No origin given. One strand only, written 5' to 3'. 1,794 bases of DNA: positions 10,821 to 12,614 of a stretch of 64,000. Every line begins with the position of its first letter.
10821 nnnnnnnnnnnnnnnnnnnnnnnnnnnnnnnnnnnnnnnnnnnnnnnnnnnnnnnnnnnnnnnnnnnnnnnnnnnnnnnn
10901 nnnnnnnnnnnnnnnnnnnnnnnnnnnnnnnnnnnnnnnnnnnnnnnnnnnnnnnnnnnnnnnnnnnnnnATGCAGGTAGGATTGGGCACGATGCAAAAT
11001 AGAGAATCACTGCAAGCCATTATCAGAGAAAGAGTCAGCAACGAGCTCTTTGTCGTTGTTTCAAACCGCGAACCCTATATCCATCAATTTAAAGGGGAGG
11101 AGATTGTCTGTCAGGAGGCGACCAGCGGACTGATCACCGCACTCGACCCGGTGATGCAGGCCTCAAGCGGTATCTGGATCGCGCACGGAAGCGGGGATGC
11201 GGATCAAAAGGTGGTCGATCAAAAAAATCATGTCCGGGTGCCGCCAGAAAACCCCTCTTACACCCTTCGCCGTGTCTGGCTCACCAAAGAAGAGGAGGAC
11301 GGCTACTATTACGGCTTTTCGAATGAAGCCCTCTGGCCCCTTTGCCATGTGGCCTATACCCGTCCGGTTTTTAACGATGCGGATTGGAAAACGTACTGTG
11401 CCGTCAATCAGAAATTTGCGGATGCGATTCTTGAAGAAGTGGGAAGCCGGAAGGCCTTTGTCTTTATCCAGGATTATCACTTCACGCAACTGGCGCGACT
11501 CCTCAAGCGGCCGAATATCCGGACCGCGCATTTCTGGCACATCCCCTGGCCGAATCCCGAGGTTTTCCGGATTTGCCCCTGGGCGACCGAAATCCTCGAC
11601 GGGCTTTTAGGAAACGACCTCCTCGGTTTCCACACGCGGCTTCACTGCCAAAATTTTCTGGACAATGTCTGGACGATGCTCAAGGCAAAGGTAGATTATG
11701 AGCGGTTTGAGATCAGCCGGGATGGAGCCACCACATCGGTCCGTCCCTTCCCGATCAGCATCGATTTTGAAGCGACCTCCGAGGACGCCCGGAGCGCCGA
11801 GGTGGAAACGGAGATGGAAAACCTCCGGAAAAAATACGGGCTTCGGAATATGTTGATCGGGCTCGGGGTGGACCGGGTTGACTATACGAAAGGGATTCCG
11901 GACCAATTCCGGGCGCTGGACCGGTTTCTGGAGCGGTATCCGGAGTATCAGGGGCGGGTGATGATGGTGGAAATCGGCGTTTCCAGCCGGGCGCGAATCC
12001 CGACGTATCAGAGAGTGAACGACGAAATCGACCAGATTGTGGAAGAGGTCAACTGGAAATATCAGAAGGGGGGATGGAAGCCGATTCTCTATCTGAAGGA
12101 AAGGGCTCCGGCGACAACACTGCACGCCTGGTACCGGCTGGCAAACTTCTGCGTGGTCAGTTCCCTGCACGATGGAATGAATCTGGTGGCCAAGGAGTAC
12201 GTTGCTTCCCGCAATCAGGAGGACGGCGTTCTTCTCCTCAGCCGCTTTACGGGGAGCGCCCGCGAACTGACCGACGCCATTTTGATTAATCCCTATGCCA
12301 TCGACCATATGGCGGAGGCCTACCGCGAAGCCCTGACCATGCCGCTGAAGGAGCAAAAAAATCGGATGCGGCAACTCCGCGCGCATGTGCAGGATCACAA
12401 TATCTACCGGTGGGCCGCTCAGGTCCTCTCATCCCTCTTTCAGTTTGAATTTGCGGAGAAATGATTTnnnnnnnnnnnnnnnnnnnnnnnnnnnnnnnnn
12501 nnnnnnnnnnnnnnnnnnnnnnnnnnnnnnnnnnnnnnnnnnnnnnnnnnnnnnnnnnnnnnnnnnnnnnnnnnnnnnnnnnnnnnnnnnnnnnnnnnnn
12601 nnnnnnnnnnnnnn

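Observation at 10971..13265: otsA start codon overlaps the bufBC stop (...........): trehalose synthesis translationally coupled to a RiPP-maturation gene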

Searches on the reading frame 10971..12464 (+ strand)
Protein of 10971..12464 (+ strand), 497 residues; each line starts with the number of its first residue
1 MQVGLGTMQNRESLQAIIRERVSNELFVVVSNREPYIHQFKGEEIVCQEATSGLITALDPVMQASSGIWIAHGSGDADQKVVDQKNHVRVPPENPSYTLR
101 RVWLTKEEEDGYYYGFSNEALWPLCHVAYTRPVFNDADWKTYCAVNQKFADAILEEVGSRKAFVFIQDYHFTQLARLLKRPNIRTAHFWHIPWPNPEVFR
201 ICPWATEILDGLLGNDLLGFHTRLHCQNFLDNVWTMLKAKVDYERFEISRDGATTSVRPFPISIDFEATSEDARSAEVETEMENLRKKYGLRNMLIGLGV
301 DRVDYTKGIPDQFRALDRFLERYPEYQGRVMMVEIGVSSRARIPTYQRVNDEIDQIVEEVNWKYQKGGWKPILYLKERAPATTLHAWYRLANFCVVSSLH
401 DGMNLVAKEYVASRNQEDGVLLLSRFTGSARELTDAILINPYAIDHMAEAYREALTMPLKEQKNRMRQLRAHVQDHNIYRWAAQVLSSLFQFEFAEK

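Call 3: search_protein_families(library=pfam, proteins=[window:10971-12464:+], max_evalue=0.01)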
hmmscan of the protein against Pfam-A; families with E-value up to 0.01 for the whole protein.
window:10971-12464:+ (497 aa): 1 family
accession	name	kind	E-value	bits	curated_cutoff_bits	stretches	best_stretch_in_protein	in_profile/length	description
PF00982.27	Glyco_transf_20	-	1.5e-125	420.1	32.5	1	27-489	3-471/473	Glycosyltransferase family 20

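Call 6: find_homologous_proteins(query=window:10992-12464:+, max_evalue=1e-30)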
Query window:10992-12464:+ (490 aa): 8000 proteins with E <= 1e-30 among 8000 candidates; the best 120 are listed.
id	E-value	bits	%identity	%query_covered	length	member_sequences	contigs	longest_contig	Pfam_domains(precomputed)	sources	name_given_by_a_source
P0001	0.0e+0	1144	100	100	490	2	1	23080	PF00982.28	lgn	-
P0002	1.7e-243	827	71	100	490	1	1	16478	PF00982.28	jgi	-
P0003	4.0e-240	816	69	99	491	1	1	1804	PF00982.28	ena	-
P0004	8.4e-238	808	68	99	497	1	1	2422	PF00982.28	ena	-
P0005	5.6e-236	802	68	100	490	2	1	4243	PF00982.28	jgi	jgi:trehalose 6-phosphate synthase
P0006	2.5e-235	800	68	99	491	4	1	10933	PF00982.28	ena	-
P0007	8.7e-234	795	66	99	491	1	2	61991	PF00982.28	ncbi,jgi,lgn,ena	-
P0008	1.5e-233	794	66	99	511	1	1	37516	PF00982.28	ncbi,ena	-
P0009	1.0e-232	791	68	99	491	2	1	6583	PF00982.28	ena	-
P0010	7.1e-232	788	67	99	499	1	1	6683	PF00982.28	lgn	-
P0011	1.0e-231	788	69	98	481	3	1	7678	PF00982.28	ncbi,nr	ncbi:MAG: trehalose-6-phosphate synthase [Candidatus Omnitrophica bacterium]|nr:trehalose-6-phosphat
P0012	4.5e-231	786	68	99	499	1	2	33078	PF00982.28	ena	-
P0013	2.0e-230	783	67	99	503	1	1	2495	PF00982.28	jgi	jgi:trehalose 6-phosphate synthase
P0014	3.4e-230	783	64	99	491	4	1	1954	PF00982.28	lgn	-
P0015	2.4e-227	773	65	99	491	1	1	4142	PF00982.28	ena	-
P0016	4.4e-227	772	66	99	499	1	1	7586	PF00982.28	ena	-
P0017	8.3e-227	772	65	99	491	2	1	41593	PF00982.28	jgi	-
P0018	4.1e-226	769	66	99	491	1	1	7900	PF00982.28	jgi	jgi:trehalose 6-phosphate synthase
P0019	7.4e-226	768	66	99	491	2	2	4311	PF00982.28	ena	-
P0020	8.1e-222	755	63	99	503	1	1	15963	PF00982.28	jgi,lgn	jgi:trehalose 6-phosphate synthase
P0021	3.9e-221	753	63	99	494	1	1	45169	PF00534.27,PF00982.28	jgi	jgi:trehalose 6-phosphate synthase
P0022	4.2e-221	753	63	100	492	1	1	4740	PF00982.28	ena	-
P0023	9.7e-221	752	62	99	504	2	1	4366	PF00982.28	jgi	jgi:alpha,alpha-trehalose-phosphate synthase [UDP-forming]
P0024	5.5e-220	749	63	100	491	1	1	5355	PF00982.28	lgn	-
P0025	5.7e-219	746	63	99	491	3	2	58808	PF00982.28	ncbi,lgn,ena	-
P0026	5.7e-219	746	63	99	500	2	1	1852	PF00982.28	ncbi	-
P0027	7.6e-219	745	63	100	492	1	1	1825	PF00982.28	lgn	-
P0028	1.1e-218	745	63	100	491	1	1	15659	PF00982.28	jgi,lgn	jgi:trehalose 6-phosphate synthase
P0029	1.8e-218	744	63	99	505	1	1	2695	PF00982.28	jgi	-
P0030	7.4e-218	742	64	100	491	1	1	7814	PF00982.28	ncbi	-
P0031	8.6e-218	742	63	100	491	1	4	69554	PF00982.28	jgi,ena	jgi:trehalose 6-phosphate synthase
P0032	1.6e-217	741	62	99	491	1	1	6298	PF00982.28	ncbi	-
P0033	2.7e-217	740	63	99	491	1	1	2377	PF00982.28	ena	-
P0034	3.2e-217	740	62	100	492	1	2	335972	PF00982.28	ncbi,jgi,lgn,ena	-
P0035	3.4e-217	740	62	100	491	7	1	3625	PF00982.28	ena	-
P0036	4.3e-217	740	63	100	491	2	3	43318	PF00982.28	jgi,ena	jgi:trehalose 6-phosphate synthase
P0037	5.3e-217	739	63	100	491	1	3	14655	PF00982.28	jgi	jgi:trehalose 6-phosphate synthase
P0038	1.0e-216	738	63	100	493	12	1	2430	PF00982.28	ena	-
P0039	1.2e-216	738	63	100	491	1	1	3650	PF00982.28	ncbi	-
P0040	1.3e-216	738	63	100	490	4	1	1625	PF00982.28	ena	-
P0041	1.4e-216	738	63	100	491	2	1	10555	PF00982.28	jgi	jgi:trehalose 6-phosphate synthase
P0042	2.2e-216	737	62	100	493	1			PF00982.28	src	-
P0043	4.5e-216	736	63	100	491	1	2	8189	PF00982.28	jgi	jgi:trehalose 6-phosphate synthase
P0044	5.9e-216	736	62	100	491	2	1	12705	PF00982.28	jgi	jgi:trehalose 6-phosphate synthase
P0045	9.6e-216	735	62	100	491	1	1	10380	PF00982.28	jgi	jgi:trehalose 6-phosphate synthase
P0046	9.9e-216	735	63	99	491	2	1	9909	PF00982.28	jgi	-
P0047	1.1e-215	735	62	100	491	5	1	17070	PF00982.28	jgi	jgi:trehalose 6-phosphate synthase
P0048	1.3e-215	735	63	99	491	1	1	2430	PF00982.28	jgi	jgi:alpha,alpha-trehalose-phosphate synthase [UDP-forming]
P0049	2.0e-215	734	-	-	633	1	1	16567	PF00982.28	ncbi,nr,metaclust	ncbi:MAG: hypothetical protein A2Z05_04395 [Chloroflexi bacterium RBG_16_60_22]|nr:MAG: hypothetical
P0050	3.1e-215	733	62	100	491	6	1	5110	PF00982.28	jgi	-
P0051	4.3e-215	733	62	100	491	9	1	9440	PF00982.28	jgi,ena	-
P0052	5.4e-215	733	63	100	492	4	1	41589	PF00982.28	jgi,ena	-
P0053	5.6e-215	733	62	100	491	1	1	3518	PF00982.28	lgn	-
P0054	1.2e-214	731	62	100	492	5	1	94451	PF00982.28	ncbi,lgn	-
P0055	2.2e-214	731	61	98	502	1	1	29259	PF00982.28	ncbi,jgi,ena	ncbi:MAG TPA: trehalose-6-phosphate synthase [bacterium]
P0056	2.3e-214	731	62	100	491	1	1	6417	PF00982.28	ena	-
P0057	4.3e-214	730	62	99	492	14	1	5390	PF00982.28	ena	-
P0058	4.8e-214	729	62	100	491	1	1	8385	PF00982.28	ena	-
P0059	5.2e-214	729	61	100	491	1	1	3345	PF00982.28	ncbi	-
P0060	9.9e-214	728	64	96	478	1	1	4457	PF00982.28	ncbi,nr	ncbi:MAG: trehalose-6-phosphate synthase [Candidatus Omnitrophica bacterium]|nr:trehalose-6-phosphat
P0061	1.1e-213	728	62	100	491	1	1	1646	PF00982.28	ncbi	-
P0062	1.2e-213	728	61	99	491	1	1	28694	PF00982.28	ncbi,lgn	-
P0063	1.6e-213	728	62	100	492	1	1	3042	PF00982.28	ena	-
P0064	2.8e-213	727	61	99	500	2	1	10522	PF00982.28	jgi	jgi:trehalose 6-phosphate synthase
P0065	6.3e-213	726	62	99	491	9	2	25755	PF00982.28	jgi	-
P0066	7.4e-213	726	61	100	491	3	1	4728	PF00982.28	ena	-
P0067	8.5e-213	725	61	100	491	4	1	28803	PF00982.28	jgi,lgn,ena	-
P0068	9.1e-213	725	62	100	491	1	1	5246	PF00982.28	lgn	-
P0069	1.1e-212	725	61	100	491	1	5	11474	PF00982.28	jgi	jgi:alpha,alpha-trehalose-phosphate synthase [UDP-forming]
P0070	2.2e-212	724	61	100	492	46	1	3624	PF00982.28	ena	-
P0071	2.8e-212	724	61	100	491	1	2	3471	PF00982.28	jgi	-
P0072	3.0e-212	724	61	100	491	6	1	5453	PF00982.28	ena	-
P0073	4.1e-212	723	62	100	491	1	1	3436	PF00982.28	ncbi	-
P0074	4.8e-212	723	60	100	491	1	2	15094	PF00982.28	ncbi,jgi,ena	-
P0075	6.5e-212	722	61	100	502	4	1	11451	PF00982.28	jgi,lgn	-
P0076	1.1e-211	722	61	100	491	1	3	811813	PF00982.28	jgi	jgi:alpha,alpha-trehalose-phosphate synthase [UDP-forming]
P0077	1.6e-211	721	61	99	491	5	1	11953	PF00982.28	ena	-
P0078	1.8e-211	721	61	100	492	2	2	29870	PF00982.28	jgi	-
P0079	3.2e-211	720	61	100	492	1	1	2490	PF00982.28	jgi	jgi:alpha,alpha-trehalose-phosphate synthase [UDP-forming]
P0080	3.4e-211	720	62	100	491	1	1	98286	PF00982.28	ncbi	ncbi:MAG: trehalose-6-phosphate synthase [Chloroflexota bacterium]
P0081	3.6e-211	720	62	98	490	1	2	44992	PF00982.28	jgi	jgi:trehalose-6-phosphate synthase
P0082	4.1e-211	720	62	100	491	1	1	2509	PF00982.28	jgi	jgi:trehalose 6-phosphate synthase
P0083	5.4e-211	719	62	99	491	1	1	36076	PF00982.28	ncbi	-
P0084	5.8e-211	719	60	100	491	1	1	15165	PF00982.28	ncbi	-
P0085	6.2e-211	719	61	100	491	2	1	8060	PF00982.28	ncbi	-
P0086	6.9e-211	719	61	100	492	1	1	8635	PF00982.28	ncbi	-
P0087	8.7e-211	719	62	100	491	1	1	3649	PF00982.28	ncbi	-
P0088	1.1e-210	718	61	100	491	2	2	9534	PF00982.28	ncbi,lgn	-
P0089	1.2e-210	718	62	100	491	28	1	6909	PF00982.28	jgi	jgi:trehalose 6-phosphate synthase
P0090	1.3e-210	718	61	99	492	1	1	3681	PF00982.28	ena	-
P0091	1.8e-210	718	60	100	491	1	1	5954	PF00982.28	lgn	-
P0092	2.2e-210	717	63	99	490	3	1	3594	PF00982.28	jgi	jgi:trehalose 6-phosphate synthase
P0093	2.6e-210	717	61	100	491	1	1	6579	PF00982.28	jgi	-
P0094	3.7e-210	717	60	100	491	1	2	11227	PF00982.28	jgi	jgi:alpha,alpha-trehalose-phosphate synthase [UDP-forming]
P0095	4.1e-210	717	62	100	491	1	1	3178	PF00982.28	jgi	jgi:trehalose 6-phosphate synthase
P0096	4.4e-210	716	61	100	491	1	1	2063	PF00982.28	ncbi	-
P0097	5.2e-210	716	59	100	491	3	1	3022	PF00982.28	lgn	-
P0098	7.2e-210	716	60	100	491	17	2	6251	PF00982.28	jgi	jgi:trehalose 6-phosphate synthase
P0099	9.7e-210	715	62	100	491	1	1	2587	PF00982.28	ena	-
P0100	1.0e-209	715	60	100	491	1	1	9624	PF00982.28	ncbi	-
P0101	1.0e-209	715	61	100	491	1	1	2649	PF00982.28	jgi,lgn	jgi:trehalose 6-phosphate synthase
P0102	1.2e-209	715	63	95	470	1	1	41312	PF00982.28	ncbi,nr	ncbi:MAG: trehalose-6-phosphate synthase [Chloroflexi bacterium]|nr:trehalose-6-phosphate synthase [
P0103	1.3e-209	715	60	100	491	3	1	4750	PF00982.28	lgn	-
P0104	1.4e-209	715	62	100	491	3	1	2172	PF00982.28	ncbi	-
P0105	1.5e-209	715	60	100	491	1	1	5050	PF00982.28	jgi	jgi:trehalose-6-phosphate synthase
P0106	2.0e-209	714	61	98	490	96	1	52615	PF00982.28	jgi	jgi:alpha,alpha-trehalose-phosphate synthase [UDP-forming]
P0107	2.4e-209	714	61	98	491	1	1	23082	PF00982.28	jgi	jgi:trehalose-6-phosphate synthase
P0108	2.5e-209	714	61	98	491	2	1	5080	PF00982.28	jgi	jgi:trehalose-6-phosphate synthase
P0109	2.6e-209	714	61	98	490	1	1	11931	PF00982.28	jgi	jgi:trehalose-6-phosphate synthase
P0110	2.7e-209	714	61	100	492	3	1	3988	PF00982.28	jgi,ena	-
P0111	2.8e-209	714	61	98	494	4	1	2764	PF00982.28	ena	-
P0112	2.9e-209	714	60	99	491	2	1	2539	PF00982.28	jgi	-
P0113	3.4e-209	714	60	99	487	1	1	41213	PF00982.28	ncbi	ncbi:MAG: trehalose-6-phosphate synthase [Chloroflexota bacterium]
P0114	3.7e-209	713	60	100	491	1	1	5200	PF00982.28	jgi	jgi:trehalose-6-phosphate synthase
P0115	4.0e-209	713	61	100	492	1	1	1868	PF00982.28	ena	-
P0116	4.0e-209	713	61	100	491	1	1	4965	PF00982.28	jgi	jgi:trehalose-6-phosphate synthase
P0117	4.4e-209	713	61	100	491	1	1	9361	PF00982.28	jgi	jgi:alpha,alpha-trehalose-phosphate synthase [UDP-forming]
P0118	4.8e-209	713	61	99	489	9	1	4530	PF00982.28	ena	-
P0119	5.1e-209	713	61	98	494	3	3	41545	PF00982.28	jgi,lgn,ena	-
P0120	5.3e-209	713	61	99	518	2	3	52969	PF00982.28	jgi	jgi:trehalose 6-phosphate synthase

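Call 7: find_encoding_contigs(protein=P0002, flank=10000, max_places=3)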
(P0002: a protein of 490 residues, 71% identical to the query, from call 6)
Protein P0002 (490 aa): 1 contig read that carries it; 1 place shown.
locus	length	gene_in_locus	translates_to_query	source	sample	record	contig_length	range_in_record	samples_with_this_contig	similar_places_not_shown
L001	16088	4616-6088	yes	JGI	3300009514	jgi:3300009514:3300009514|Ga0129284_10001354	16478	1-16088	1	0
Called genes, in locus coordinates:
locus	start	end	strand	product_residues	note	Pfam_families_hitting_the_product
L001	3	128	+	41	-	?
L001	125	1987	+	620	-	PF02922:CBM_48, PF00128:Alpha-amylase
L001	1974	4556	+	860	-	PF00128:Alpha-amylase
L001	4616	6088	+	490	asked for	PF00982:Glyco_transf_20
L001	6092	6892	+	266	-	PF02358:Trehalose_PPase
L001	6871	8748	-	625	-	PF00654:Voltage_CLC, PF00571:CBS (weak)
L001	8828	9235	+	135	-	PF07681:DoxX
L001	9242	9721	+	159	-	PF03449:GreA_GreB_N, PF01272:GreA_GreB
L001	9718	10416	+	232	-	PF02678:Pirin, PF07883:Cupin_2 (weak), PF17954:Pirin_C_2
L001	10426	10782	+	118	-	-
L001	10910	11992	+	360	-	PF21088:MS_channel_1st, PF00924:MS_channel_2nd, PF21082:MS_channel_3rd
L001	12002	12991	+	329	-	PF01145:Band_7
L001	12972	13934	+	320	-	PF01145:Band_7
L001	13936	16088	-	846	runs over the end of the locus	?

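Call 8: find_encoding_contigs(protein=P0007, flank=10000, max_places=3)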
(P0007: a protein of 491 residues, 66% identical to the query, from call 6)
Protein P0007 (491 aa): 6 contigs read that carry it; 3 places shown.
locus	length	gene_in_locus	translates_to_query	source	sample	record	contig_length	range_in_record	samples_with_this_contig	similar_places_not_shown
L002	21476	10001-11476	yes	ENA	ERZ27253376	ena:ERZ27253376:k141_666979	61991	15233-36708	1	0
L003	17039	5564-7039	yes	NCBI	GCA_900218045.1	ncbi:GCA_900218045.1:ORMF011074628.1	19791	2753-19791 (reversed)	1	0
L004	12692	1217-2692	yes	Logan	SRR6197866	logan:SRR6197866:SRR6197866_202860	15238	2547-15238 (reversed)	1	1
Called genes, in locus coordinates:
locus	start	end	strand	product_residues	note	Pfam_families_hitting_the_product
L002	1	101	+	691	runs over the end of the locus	PF00122:E1-E2_ATPase, PF00702:Hydrolase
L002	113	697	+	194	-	PF02669:KdpC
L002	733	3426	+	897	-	PF02702:KdpD, PF00582:Usp (weak), PF13185:GAF_2 (faint), PF13493:DUF4118, PF13492:GAF_3, PF00512:HisKA, PF02518:HATPase_c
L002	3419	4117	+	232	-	PF00072:Response_reg, PF00486:Trans_reg_C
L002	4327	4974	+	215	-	PF01872:RibD_C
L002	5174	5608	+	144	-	PF03795:YCII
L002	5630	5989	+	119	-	PF07237:DUF1428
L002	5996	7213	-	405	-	PF04932:Wzy_C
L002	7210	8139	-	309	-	PF08241:Methyltransf_11, PF08242:Methyltransf_12 (weak), PF13649:Methyltransf_25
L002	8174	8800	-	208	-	PF07617:DUF1579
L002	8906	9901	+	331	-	PF03405:FA_desaturase_2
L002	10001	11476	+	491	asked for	PF00982:Glyco_transf_20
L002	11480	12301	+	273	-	PF02358:Trehalose_PPase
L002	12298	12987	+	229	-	PF05552:MS_channel_1st_1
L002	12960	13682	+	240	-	PF19027:DUF5752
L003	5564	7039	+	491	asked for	PF00982:Glyco_transf_20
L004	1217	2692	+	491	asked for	PF00982:Glyco_transf_20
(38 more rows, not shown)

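Call 19: find_encoding_contigs(protein=P0008, flank=7000, max_places=1)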
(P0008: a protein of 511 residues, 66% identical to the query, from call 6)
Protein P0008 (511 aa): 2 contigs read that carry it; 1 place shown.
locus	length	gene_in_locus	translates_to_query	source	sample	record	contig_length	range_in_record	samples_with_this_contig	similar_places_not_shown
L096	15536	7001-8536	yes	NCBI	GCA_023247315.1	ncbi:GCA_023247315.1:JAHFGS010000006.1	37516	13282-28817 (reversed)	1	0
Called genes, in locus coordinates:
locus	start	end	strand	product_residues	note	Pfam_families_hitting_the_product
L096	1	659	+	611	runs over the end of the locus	PF00474:SSF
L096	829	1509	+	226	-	PF00072:Response_reg, PF00486:Trans_reg_C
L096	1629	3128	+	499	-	PF00672:HAMP, PF00512:HisKA, PF02518:HATPase_c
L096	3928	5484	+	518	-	PF00140:Sigma70_r1_2, PF04542:Sigma70_r2, PF04539:Sigma70_r3, PF04545:Sigma70_r4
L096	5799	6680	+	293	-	-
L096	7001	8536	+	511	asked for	PF00982:Glyco_transf_20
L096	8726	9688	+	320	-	PF02358:Trehalose_PPase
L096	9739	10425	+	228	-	PF05552:MS_channel_1st_1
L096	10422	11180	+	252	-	PF19027:DUF5752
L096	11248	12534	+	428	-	PF21269:TreT_GT1, PF20706:GT4-conflict (weak), PF00534:Glycos_transf_1, PF13692:Glyco_trans_1_4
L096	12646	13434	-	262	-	PF00902:TatC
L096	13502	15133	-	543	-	PF06762:LMF1, PF25179:LMF1_C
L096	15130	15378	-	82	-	-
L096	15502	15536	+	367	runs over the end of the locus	PF05559:DUF763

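Call 20: find_encoding_contigs(protein=P0012, flank=7000, max_places=1)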
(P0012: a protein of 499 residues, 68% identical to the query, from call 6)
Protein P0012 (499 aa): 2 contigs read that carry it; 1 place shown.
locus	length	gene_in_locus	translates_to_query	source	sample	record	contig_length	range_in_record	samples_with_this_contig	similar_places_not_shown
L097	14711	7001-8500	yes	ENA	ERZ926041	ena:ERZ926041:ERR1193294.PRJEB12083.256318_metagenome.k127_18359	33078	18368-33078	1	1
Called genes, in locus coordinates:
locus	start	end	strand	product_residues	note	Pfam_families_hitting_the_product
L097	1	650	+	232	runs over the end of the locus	PF02621:VitK2_biosynth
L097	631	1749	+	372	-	PF04055:Radical_SAM, PF19288:CofH_C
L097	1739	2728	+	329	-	PF04055:Radical_SAM, PF06968:BATS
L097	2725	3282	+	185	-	PF13291:ACT_4 (faint), PF13740:ACT_6, PF13840:ACT_7 (faint), PF01842:ACT (weak), PF13740:ACT_6 (weak)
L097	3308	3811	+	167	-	PF01327:Pep_deformylase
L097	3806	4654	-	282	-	PF02621:VitK2_biosynth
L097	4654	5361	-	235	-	PF00970:FAD_binding_6, PF00175:NAD_binding_1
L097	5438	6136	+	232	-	PF00730:HhH-GPD, PF00633:HHH (weak)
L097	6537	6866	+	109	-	PF01521:Fe-S_biosyn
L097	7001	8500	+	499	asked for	PF00982:Glyco_transf_20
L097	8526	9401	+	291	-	PF02358:Trehalose_PPase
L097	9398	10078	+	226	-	PF19027:DUF5752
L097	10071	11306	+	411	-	PF21269:TreT_GT1, PF20706:GT4-conflict, PF00534:Glycos_transf_1, PF13692:Glyco_trans_1_4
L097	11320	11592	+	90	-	-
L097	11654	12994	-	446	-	PF00324:AA_permease, PF13520:AA_permease_2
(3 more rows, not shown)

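Call 21: find_encoding_contigs(protein=P0017, flank=7000, max_places=1)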
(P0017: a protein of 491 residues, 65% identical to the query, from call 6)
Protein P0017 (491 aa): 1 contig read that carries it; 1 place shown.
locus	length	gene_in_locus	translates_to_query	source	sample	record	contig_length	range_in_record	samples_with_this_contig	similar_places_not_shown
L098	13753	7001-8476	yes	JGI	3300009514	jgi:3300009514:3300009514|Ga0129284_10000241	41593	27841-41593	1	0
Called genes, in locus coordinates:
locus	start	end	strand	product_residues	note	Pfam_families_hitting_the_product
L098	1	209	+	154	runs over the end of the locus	PF08741:YwhD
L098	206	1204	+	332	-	PF04055:Radical_SAM, PF06968:BATS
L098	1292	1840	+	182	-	PF13291:ACT_4 (faint), PF13740:ACT_6, PF13840:ACT_7 (faint), PF01842:ACT, PF13740:ACT_6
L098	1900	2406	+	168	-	PF01327:Pep_deformylase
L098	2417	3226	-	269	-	PF02621:VitK2_biosynth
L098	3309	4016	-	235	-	PF00970:FAD_binding_6, PF00175:NAD_binding_1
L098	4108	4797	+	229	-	PF00730:HhH-GPD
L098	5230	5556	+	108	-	PF01521:Fe-S_biosyn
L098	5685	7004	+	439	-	PF00999:Na_H_Exchanger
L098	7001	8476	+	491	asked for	PF00982:Glyco_transf_20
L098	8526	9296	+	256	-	PF05116:S6PP (faint), PF02358:Trehalose_PPase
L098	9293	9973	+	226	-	PF19027:DUF5752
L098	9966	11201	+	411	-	PF21269:TreT_GT1, PF20706:GT4-conflict, PF00534:Glycos_transf_1, PF13692:Glyco_trans_1_4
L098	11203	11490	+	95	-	-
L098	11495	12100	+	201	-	PF00702:Hydrolase, PF13419:HAD_2, PF13242:Hydrolase_like (faint)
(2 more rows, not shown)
